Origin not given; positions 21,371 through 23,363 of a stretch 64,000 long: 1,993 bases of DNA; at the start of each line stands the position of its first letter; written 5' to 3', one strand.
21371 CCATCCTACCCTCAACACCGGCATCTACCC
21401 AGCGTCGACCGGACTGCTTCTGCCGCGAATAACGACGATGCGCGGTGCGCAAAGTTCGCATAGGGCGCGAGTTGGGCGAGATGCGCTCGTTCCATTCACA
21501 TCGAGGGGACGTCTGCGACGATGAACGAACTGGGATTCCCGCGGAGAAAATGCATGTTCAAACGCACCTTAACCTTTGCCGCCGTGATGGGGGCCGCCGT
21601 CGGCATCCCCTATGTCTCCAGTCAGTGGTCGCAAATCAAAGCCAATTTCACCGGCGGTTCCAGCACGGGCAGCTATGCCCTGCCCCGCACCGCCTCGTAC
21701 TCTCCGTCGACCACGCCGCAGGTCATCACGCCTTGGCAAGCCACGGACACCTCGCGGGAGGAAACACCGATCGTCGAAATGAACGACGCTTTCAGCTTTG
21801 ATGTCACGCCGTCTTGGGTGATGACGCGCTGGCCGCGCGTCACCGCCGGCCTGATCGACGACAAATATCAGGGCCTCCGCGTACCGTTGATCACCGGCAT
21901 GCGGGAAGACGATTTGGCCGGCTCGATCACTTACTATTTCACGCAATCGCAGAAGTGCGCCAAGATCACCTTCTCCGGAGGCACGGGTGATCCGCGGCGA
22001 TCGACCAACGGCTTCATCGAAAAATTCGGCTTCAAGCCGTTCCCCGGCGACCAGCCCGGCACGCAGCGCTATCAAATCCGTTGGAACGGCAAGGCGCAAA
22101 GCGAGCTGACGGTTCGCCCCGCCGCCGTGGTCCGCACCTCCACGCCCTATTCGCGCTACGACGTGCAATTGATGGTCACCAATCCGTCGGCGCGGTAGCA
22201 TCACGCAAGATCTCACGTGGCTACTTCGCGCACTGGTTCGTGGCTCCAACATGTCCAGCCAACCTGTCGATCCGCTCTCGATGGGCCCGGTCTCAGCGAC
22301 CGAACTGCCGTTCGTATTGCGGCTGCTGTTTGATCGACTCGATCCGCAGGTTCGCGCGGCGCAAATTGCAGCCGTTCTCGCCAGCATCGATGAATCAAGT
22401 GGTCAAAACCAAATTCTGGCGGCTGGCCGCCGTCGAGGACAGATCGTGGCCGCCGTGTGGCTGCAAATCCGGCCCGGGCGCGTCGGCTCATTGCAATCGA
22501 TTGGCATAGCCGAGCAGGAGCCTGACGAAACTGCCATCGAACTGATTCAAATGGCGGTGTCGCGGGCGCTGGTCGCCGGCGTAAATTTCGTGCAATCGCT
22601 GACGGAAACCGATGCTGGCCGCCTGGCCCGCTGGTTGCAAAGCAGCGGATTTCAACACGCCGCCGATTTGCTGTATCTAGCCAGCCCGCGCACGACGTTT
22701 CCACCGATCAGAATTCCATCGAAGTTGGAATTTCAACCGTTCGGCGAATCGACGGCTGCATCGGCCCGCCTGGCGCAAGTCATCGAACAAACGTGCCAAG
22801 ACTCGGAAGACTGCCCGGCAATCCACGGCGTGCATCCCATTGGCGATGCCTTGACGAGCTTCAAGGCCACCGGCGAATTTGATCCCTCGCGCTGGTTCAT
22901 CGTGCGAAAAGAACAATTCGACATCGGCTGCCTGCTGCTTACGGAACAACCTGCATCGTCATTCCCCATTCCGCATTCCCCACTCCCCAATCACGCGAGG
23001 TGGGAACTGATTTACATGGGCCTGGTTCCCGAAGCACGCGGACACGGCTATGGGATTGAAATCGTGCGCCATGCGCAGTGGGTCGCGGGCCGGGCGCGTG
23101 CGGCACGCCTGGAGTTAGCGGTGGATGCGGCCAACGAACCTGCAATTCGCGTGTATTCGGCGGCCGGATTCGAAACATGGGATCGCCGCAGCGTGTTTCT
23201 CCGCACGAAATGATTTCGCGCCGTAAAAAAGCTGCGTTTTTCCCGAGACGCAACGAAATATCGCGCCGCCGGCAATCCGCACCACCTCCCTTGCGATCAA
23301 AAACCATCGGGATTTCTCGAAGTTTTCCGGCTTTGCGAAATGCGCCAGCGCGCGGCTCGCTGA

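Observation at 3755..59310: About 17 reading-frame breaks in ~50 genes, each on or next to a GCGC/(GC)n motif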

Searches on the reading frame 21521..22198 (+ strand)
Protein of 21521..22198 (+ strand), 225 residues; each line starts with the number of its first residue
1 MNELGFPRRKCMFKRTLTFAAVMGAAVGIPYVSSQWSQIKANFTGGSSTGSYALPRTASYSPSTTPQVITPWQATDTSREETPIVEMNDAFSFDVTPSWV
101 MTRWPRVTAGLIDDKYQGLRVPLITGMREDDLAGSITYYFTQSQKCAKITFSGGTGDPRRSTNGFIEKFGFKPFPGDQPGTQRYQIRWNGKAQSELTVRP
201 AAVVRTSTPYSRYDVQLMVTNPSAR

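Call 56: search_protein_families(library=pfam, proteins=[window:21521-22198:+], max_evalue=0.001)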
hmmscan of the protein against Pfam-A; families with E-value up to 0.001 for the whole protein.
window:21521-22198:+ (225 aa): 1 family
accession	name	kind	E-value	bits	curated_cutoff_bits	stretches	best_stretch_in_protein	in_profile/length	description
PF20397.3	DUF6690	-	1e-50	173.1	27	1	14-224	2-224/245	Family of unknown function (DUF6690)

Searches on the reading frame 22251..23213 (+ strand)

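Call 56: search_protein_families(library=pfam, proteins=[window:22251-23213:+], max_evalue=0.001)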
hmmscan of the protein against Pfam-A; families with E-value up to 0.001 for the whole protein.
window:22251-23213:+ (320 aa): 4 families
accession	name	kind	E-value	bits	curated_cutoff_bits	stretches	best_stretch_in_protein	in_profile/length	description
PF00583.31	Acetyltransf_1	-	9.4e-10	39.2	20.7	1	211-307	31-116/116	Acetyltransferase (GNAT) family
PF13302.13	Acetyltransf_3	-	4e-07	31.2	25.4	1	211-308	52-138/138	Acetyltransferase (GNAT) domain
PF13508.13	Acetyltransf_7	-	8.9e-06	26.4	27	1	213-308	3-83/84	Acetyltransferase (GNAT) domain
PF08445.16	FR47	-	0.00022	21.6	22.1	1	253-311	24-81/86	FR47-like protein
